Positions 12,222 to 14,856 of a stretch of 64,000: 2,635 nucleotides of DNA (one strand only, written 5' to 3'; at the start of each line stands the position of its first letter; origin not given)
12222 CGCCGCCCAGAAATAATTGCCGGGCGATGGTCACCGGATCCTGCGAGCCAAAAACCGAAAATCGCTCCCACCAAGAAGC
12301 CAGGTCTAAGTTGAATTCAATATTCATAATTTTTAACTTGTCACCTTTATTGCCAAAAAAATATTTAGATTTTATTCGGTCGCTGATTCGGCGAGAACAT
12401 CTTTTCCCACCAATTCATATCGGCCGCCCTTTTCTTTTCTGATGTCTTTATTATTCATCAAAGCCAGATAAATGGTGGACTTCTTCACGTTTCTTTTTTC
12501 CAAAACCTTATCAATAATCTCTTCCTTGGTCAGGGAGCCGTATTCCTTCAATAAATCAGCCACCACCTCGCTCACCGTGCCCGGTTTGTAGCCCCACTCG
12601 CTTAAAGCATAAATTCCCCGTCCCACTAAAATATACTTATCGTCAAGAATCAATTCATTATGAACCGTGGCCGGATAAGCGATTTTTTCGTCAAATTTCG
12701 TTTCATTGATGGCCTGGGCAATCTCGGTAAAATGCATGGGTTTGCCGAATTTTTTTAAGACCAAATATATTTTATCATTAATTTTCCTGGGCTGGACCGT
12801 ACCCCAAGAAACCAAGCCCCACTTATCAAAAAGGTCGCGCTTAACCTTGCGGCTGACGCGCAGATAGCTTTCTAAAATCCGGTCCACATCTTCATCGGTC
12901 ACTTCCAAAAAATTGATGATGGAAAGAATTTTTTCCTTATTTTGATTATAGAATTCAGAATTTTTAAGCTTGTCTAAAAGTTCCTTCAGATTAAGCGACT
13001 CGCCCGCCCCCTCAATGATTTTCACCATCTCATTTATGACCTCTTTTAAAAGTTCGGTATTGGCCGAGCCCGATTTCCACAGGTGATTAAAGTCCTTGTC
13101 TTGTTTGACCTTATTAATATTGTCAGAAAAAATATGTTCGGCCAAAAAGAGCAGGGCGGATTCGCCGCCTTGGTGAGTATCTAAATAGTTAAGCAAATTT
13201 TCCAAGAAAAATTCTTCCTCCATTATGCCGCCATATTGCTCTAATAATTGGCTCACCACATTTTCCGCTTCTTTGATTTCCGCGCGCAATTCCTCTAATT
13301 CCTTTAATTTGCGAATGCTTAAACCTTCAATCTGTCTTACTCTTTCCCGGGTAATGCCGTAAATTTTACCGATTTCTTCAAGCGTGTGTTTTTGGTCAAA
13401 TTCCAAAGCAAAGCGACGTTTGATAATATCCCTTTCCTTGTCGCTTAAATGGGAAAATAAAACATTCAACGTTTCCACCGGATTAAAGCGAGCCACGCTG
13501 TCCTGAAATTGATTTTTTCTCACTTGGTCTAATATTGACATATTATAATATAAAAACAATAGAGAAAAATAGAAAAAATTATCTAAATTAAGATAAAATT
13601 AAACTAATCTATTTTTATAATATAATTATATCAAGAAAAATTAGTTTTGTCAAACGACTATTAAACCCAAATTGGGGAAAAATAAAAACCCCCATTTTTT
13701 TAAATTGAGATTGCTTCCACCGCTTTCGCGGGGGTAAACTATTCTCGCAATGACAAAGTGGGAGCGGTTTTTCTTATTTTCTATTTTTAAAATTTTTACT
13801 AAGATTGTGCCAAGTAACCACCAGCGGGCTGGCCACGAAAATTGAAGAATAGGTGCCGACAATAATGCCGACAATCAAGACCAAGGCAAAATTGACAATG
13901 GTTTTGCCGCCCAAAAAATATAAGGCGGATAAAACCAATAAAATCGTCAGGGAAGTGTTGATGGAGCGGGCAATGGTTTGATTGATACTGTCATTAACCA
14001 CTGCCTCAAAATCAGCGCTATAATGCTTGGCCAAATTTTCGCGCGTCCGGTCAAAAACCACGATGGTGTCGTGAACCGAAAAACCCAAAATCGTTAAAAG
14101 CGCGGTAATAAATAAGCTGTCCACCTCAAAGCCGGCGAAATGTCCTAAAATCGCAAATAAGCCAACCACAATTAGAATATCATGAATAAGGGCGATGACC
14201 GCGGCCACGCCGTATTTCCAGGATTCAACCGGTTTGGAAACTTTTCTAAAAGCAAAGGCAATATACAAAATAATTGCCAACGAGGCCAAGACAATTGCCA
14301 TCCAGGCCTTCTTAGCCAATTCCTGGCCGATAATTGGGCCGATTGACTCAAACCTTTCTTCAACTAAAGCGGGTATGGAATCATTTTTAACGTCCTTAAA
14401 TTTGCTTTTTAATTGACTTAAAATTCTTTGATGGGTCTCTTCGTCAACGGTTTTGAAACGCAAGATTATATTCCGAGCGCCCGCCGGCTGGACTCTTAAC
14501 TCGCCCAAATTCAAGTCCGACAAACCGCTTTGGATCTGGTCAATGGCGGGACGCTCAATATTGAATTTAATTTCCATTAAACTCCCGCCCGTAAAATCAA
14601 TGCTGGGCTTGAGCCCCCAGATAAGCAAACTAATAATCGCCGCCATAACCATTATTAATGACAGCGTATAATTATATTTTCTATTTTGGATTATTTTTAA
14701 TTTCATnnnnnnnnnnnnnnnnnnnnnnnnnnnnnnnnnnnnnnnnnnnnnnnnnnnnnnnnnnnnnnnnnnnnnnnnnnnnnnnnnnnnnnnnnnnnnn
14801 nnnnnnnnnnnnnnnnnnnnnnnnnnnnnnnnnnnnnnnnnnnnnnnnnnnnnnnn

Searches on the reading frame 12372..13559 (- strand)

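Call 11: search_protein_families(library=pfam, proteins=[window:12372-13559:-], max_evalue=0.001)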
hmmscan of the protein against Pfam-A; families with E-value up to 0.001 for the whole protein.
window:12372-13559:- (395 aa): 3 families
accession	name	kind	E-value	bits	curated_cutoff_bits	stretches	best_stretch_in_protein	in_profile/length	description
PF04545.22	Sigma70_r4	-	4.6e-16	58.5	24.1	1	35-87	2-50/50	Sigma-70, region 4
PF05066.19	HARE-HTH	-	7e-07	30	25.9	1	264-307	7-52/71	HB1, ASXL, restriction endonuclease HTH domain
PF10440.15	WIYLD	-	0.00031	20.9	27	0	316-341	12-37/61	Ubiquitin-binding WIYLD domain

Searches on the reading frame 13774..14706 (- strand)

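Call 11: search_protein_families(library=pfam, proteins=[window:13774-14706:-], max_evalue=0.001)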
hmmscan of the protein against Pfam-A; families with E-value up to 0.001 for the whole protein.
window:13774-14706:- (310 aa): 2 families
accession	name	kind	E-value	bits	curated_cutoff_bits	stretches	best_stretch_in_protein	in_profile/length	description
PF02355.23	SecD_SecF_C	-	2.4e-60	203.6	20.5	1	112-301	11-188/189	Protein export membrane protein SecD/SecF, C-terminal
PF07549.19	Sec_GG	-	5.9e-05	22.9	20.3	1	29-48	5-24/28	SecD/SecF GG Motif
